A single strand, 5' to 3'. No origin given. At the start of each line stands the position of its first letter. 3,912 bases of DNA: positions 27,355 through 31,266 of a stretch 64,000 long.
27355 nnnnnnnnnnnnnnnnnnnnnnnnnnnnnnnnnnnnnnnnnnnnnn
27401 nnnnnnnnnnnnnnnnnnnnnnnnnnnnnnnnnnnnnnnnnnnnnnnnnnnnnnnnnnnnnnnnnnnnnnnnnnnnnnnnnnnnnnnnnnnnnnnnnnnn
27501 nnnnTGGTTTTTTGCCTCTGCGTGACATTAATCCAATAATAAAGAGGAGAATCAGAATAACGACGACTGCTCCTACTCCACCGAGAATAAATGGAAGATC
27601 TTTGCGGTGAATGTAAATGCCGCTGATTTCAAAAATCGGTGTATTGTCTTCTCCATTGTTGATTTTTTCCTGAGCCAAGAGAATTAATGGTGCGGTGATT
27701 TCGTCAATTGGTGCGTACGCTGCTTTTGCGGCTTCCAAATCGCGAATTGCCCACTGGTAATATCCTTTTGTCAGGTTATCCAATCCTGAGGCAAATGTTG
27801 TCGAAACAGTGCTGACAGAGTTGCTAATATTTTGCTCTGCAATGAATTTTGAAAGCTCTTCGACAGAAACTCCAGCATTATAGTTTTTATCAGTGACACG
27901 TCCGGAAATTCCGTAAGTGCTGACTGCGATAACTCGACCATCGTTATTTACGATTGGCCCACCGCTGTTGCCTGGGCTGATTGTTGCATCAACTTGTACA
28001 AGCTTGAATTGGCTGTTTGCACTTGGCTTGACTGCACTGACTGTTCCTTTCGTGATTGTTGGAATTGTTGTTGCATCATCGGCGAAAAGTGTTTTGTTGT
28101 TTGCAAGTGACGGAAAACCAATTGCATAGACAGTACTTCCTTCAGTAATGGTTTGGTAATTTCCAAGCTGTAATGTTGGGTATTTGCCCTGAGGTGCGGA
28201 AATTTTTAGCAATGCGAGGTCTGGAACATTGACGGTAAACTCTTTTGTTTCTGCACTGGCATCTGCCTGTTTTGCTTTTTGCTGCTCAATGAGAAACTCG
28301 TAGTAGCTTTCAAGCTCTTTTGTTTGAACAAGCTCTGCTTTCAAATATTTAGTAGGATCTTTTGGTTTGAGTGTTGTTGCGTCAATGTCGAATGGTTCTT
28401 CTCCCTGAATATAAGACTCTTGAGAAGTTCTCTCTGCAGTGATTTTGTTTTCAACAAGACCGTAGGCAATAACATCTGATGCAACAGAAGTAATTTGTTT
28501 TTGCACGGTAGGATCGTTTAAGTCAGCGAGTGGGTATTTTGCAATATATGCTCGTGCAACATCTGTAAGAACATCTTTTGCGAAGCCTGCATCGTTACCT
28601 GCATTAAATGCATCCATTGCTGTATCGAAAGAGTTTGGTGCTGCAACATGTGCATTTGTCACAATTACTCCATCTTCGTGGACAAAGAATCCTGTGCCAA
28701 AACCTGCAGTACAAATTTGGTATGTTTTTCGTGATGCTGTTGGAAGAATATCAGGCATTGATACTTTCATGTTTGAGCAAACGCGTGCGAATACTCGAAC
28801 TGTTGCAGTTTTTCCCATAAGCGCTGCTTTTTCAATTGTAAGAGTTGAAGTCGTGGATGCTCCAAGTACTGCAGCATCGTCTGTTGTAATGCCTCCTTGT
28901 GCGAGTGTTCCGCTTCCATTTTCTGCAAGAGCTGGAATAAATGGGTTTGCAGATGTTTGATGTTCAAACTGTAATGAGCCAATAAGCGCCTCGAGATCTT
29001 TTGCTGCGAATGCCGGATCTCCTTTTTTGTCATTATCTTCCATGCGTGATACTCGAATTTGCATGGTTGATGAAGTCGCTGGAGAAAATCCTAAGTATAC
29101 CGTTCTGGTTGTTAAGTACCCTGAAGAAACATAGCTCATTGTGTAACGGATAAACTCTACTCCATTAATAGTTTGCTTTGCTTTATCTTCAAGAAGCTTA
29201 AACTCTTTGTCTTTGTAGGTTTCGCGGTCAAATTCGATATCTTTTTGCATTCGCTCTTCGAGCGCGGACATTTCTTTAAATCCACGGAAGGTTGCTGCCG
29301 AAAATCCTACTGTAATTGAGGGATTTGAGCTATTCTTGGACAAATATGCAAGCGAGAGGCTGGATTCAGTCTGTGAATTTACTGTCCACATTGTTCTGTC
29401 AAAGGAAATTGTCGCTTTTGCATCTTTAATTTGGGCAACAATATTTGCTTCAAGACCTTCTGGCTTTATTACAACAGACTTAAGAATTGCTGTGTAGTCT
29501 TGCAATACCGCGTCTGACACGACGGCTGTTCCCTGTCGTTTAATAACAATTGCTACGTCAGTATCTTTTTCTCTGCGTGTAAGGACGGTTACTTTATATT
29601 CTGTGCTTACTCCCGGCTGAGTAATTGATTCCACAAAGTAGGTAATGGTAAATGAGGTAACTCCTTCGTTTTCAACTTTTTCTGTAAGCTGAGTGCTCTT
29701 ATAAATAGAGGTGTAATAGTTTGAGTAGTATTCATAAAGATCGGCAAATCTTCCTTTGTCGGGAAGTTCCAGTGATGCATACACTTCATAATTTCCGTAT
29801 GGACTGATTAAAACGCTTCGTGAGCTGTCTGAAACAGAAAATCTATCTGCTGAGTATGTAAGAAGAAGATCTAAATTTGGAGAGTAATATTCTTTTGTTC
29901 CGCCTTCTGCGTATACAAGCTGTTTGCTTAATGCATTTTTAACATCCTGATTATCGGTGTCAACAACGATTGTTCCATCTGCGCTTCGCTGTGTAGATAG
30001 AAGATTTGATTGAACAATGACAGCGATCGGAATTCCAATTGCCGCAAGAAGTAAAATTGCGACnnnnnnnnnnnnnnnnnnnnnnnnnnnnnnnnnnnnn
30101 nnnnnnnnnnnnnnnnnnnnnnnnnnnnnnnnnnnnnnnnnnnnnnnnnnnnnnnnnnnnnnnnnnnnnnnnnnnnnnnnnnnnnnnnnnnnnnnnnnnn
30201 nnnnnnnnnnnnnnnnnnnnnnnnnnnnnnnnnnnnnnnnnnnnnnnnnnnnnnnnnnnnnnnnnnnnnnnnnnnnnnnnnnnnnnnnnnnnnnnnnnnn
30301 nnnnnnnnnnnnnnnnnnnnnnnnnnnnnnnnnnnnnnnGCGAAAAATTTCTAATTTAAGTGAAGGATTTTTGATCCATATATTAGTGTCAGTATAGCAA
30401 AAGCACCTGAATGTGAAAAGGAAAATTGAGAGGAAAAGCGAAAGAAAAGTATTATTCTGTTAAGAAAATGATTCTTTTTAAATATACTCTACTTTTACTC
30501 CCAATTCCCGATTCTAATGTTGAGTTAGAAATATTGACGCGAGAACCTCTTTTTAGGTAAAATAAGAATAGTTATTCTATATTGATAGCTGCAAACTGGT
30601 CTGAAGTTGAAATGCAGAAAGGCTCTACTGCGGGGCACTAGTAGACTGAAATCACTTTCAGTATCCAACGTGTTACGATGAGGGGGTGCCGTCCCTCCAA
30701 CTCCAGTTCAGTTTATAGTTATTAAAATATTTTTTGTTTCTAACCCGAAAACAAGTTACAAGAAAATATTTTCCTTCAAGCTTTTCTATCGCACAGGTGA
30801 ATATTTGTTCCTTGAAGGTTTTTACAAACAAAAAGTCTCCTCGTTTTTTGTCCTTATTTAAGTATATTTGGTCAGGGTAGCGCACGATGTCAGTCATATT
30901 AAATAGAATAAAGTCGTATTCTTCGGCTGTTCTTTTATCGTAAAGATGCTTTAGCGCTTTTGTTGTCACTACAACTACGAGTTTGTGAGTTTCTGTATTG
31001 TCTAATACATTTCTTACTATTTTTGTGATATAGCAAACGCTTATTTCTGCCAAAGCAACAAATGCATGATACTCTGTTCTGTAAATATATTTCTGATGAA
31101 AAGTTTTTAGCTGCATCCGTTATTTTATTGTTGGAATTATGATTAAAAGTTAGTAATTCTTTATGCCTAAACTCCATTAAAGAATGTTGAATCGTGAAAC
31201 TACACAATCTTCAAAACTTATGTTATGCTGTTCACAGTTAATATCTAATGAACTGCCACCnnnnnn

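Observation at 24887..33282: Cluster of proteases with giant proline-rich disordered tails and a recurrent LPPLP motif, plus a 705-aa Pro/Gln-rich IDP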

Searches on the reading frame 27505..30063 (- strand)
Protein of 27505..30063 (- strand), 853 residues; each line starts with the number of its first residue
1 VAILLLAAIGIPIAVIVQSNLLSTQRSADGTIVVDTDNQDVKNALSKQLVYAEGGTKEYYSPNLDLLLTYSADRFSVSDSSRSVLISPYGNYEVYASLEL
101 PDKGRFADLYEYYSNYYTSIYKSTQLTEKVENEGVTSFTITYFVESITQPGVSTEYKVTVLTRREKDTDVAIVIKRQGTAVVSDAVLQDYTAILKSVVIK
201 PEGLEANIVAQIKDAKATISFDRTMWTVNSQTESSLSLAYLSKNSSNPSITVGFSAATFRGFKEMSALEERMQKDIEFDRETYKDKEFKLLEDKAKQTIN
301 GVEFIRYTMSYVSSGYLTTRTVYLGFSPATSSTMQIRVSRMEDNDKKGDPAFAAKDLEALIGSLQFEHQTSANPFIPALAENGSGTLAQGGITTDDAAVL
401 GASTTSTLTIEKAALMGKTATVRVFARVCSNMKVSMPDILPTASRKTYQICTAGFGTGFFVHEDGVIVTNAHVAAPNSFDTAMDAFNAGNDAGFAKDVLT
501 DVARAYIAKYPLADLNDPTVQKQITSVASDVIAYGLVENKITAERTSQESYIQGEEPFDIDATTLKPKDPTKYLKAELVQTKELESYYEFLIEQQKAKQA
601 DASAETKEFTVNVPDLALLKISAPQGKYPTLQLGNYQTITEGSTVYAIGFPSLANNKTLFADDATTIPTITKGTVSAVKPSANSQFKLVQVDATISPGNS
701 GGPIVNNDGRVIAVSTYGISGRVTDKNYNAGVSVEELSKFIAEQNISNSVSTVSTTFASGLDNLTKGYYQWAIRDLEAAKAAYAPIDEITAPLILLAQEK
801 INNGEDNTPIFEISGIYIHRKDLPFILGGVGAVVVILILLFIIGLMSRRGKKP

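Call 28: find_homologous_proteins(query=window:27505-30063:-, max_evalue=0.00001)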
Query window:27505-30063:- (853 aa): 4 proteins with E <= 0.00001 among 8000 candidates.
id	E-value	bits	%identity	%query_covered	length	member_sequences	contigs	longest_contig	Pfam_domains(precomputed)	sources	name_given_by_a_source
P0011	0.0e+0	1848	100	100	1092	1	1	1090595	PF13365.13,PF00089.33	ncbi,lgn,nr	ncbi:MAG: trypsin-like peptidase domain-containing protein [Candidatus Dojkabacteria bacterium]|nr:M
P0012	0.0e+0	1409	79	94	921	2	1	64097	PF13365.13,PF00089.33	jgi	jgi:S1-C subfamily serine protease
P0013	5.7e-171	589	39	97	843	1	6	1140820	PF13365.13,PF00089.33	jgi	jgi:S1-C subfamily serine protease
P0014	1.0e-131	459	35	97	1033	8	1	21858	PF13365.13,PF00089.33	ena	-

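Call 30: find_encoding_contigs(protein=P0014, flank=10000, max_places=3)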
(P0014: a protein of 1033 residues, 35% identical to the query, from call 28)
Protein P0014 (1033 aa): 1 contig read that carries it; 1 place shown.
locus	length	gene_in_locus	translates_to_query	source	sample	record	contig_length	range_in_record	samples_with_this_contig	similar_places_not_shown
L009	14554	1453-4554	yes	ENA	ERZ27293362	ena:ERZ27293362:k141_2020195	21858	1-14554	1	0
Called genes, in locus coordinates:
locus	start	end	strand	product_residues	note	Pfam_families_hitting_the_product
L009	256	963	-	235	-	-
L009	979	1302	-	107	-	-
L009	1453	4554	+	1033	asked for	PF00089:Trypsin, PF13365:Trypsin_2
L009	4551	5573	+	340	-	-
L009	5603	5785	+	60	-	-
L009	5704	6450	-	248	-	-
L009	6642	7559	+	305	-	PF00535:Glycos_transf_2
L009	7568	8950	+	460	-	PF01266:DAO, PF01494:FAD_binding_3 (weak), PF01593:Amino_oxidase, PF01946:Thi4 (weak), PF13450:NAD_binding_8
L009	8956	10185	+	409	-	PF00534:Glycos_transf_1, PF13692:Glyco_trans_1_4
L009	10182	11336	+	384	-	PF20706:GT4-conflict (weak), PF00534:Glycos_transf_1, PF13692:Glyco_trans_1_4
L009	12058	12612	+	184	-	PF00072:Response_reg, PF09851:SHOCT (weak)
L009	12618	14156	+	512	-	-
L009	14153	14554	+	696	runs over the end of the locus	PF16927:HisKA_7TM (weak), PF00512:HisKA, PF02518:HATPase_c, PF13581:HATPase_c_2 (weak)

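Call 31: find_encoding_contigs(protein=P0013, flank=10000, max_places=3)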
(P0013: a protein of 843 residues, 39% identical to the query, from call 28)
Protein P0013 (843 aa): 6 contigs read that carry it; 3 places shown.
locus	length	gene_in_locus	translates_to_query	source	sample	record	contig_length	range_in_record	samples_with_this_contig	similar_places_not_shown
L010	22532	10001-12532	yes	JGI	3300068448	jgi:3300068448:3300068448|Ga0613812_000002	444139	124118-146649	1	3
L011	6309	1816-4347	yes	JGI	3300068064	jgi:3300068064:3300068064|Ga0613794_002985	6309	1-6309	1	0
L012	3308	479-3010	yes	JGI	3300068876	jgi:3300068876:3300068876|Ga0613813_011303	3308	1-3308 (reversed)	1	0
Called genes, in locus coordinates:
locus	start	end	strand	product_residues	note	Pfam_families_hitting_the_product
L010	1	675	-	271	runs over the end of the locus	-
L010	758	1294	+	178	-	-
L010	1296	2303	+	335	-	-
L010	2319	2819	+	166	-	-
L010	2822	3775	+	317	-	-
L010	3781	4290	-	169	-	-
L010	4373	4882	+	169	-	-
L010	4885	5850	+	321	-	-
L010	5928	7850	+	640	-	PF01336:tRNA_anti-codon, PF00152:tRNA-synt_2, PF01588:tRNA_bind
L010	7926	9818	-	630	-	-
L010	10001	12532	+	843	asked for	PF00089:Trypsin, PF13365:Trypsin_2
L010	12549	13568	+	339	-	-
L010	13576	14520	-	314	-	-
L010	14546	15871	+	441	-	PF00070:Pyr_redox (faint), PF01266:DAO, PF01593:Amino_oxidase, PF13450:NAD_binding_8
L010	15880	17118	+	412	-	PF00534:Glycos_transf_1, PF13692:Glyco_trans_1_4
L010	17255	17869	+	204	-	-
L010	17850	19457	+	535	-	PF00963:Cohesin (weak)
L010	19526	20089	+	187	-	PF08207:EFP_N, PF01132:EFP, PF09285:Elong-fact-P_C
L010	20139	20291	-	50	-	-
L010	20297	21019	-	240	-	-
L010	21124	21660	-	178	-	-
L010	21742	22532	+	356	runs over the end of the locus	PF00152:tRNA-synt_2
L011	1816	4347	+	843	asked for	PF00089:Trypsin, PF13365:Trypsin_2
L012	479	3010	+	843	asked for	PF00089:Trypsin, PF13365:Trypsin_2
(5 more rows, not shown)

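Call 53: search_protein_representatives(protein=window:27505-30063:-)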
Query: 853 residues. Proteins with E-value up to 0.001 (for the whole library): 20023; up to 1e-10: 1250; up to 1e-30: 104. The best 150 are listed.
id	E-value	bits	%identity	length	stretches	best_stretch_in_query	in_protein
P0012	0.0e+00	1408.7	81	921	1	49-853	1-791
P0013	1.8e-171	588.7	41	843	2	399-842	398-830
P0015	5.4e-134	464.8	37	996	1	9-851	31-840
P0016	2.9e-132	459.1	37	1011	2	404-851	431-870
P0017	1.1e-131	457.2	37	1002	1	2-847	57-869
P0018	1.5e-131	456.7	37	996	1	2-849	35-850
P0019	4.7e-125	435.2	33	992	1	3-847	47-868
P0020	4.1e-123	428.8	36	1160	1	4-852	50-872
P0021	1.2e-120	420.7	34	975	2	402-850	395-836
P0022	1.5e-120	420.4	36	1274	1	7-845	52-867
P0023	8.1e-119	414.6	35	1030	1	7-851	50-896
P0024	1.2e-118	414.0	36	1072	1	3-846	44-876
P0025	5.6e-112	392.0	33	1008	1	6-846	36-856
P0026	2.1e-111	390.1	33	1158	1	21-847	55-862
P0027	4.0e-111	389.2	33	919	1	53-846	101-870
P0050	2.1e-82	294.2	31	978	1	20-837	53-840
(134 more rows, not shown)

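Call 57: find_encoding_contigs(protein=P0018, flank=8000, max_places=2)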
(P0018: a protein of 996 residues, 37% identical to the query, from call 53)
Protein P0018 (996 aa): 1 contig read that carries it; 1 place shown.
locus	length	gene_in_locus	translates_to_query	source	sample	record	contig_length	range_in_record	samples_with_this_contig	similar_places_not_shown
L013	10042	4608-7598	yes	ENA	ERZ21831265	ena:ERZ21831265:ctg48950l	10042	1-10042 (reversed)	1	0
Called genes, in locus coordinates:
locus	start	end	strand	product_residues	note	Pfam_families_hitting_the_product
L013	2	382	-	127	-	?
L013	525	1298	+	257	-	PF20772:TACO1_YebC_N, PF01709:Transcrip_reg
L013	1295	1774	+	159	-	PF02075:RuvC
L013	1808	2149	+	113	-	-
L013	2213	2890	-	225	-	PF00175:NAD_binding_1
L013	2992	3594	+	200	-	PF24788:AtPDCT1_2 (weak), PF01569:PAP2 (weak)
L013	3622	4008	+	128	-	PF07883:Cupin_2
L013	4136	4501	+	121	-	PF00076:RRM_1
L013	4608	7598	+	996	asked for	PF00089:Trypsin, PF13365:Trypsin_2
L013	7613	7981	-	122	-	-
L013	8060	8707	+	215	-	PF13248:Zn_ribbon_3 (weak), PF12773:DZR, PF13240:Zn_Ribbon_1 (weak)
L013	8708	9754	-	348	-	PF01368:DHH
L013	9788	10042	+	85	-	?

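Call 58: find_encoding_contigs(protein=P0050, flank=8000, max_places=2)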
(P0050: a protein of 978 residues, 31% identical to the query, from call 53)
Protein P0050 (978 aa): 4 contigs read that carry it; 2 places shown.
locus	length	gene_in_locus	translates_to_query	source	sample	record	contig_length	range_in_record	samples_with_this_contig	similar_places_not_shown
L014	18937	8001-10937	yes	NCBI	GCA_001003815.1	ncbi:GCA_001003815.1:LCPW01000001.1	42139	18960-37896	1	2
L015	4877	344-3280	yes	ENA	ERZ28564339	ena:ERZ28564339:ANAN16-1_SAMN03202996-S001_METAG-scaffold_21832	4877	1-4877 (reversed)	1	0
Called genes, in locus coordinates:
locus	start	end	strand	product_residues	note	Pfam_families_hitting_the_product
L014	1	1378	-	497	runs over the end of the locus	PF00221:Lyase_aromatic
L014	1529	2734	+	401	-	PF13393:tRNA-synt_His, PF00152:tRNA-synt_2 (faint), PF00587:tRNA-synt_2b (weak), PF13393:tRNA-synt_His, PF03129:HGTP_anticodon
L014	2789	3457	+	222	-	PF00149:Metallophos (weak), PF12850:Metallophos_2 (faint)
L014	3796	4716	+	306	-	PF00892:EamA, PF03151:TPT (weak), PF00892:EamA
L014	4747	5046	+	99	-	PF01197:Ribosomal_L31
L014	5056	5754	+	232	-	PF03462:PCRF, PF00472:RF-1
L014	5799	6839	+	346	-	PF02661:Fic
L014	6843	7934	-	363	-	PF00089:Trypsin, PF13365:Trypsin_2, PF00595:PDZ, PF13180:PDZ_2, PF14685:PDZ_Tricorn (weak), PF17820:PDZ_6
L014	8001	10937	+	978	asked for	PF00089:Trypsin, PF13365:Trypsin_2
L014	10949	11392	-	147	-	PF02580:Tyr_Deacylase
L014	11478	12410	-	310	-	-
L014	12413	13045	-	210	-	PF06790:UPF0259 (weak), PF06161:DUF975 (weak)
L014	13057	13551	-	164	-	-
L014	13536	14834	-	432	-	PF06271:RDD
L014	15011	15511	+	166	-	PF03703:bPH_2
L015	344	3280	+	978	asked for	PF00089:Trypsin, PF13365:Trypsin_2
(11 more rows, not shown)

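Call 81: find_encoding_contigs(protein=P0017, flank=8000, max_places=2)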
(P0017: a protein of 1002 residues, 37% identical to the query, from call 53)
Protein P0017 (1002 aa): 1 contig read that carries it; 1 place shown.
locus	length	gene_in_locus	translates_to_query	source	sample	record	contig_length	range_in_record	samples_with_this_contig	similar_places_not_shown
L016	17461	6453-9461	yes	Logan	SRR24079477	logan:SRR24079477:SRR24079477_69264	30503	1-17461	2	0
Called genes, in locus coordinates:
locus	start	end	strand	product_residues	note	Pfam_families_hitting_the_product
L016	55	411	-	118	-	-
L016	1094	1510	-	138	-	-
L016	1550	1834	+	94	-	PF21956:DUF6922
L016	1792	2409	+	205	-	PF08843:AbiEii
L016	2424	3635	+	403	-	-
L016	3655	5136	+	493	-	PF01336:tRNA_anti-codon, PF00152:tRNA-synt_2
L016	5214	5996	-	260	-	-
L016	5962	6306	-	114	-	-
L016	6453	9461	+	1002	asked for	PF00089:Trypsin, PF13365:Trypsin_2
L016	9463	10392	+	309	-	-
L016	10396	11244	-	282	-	-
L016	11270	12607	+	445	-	PF00890:FAD_binding_2 (weak), PF01266:DAO, PF01946:Thi4 (weak), PF13450:NAD_binding_8, PF01593:Amino_oxidase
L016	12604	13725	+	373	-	PF20706:GT4-conflict, PF00534:Glycos_transf_1, PF13692:Glyco_trans_1_4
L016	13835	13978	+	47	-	-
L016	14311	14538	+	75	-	-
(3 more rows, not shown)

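Call 82: find_encoding_contigs(protein=P0024, flank=8000, max_places=2)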
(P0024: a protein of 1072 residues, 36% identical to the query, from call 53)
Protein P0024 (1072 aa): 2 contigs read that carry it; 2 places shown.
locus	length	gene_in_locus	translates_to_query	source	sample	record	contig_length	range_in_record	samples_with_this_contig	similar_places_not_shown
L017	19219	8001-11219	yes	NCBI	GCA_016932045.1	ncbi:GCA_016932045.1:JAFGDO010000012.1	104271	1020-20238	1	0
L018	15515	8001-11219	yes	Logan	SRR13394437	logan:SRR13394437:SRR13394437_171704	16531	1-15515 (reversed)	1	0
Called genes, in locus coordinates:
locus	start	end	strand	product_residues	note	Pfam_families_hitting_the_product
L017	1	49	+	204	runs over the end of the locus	PF07690:MFS_1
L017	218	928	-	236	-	PF02811:PHP, PF13263:PHP_C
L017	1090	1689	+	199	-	PF01066:CDP-OH_P_transf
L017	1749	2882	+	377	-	-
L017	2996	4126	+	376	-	-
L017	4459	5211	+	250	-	-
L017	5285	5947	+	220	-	PF04203:Sortase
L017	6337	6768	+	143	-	-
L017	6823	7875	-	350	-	PF01171:ATP_bind_3 (faint), PF02540:NAD_synthase (faint), PF02568:ThiI (faint), PF03054:tRNA_Me_trans, PF06508:QueC (weak), PF20259:tRNA_Me_trans_M, PF20258:tRNA_Me_trans_C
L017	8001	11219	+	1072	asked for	PF13365:Trypsin_2, PF00089:Trypsin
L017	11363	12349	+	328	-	PF04015:DUF362, PF00037:Fer4 (faint), PF12797:Fer4_2 (faint), PF12838:Fer4_7 (weak), PF13237:Fer4_10 (weak), PF14697:Fer4_21 (weak)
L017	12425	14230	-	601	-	PF00005:ABC_tran, PF02463:SMC_N (faint), PF13304:AAA_21 (faint)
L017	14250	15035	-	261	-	PF09171:AGOG (weak)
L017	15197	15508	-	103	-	-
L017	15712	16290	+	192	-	PF00440:TetR_N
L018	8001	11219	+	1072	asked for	PF13365:Trypsin_2, PF00089:Trypsin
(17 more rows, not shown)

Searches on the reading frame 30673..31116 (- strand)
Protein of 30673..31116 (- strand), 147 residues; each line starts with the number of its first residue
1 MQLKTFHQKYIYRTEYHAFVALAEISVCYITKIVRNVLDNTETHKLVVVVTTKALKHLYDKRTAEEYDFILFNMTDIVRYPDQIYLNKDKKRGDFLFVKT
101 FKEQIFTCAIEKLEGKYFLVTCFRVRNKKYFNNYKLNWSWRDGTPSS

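Call 5: search_protein_families(library=pfam, proteins=[window:30673-31116:-], max_evalue=0.01)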
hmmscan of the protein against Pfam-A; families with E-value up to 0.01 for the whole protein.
window:30673-31116:- (147 aa): 2 families
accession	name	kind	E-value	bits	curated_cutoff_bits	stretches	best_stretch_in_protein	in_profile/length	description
PF18812.6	PBECR3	-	1.1e-05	25.8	30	1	45-129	21-111/115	phage-Barnase-EndoU-ColicinE5/D-RelE like nuclease3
PF18810.6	PBECR2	-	1.4e-05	25.7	27.1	1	45-135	22-113/120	phage-Barnase-EndoU-ColicinE5/D-RelE like nuclease2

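Call 6: search_protein_families(library=ncbifam, proteins=[window:30673-31116:-], max_evalue=0.01)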
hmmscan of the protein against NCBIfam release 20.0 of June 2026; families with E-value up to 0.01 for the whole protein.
window:30673-31116:- (147 aa): 0 families
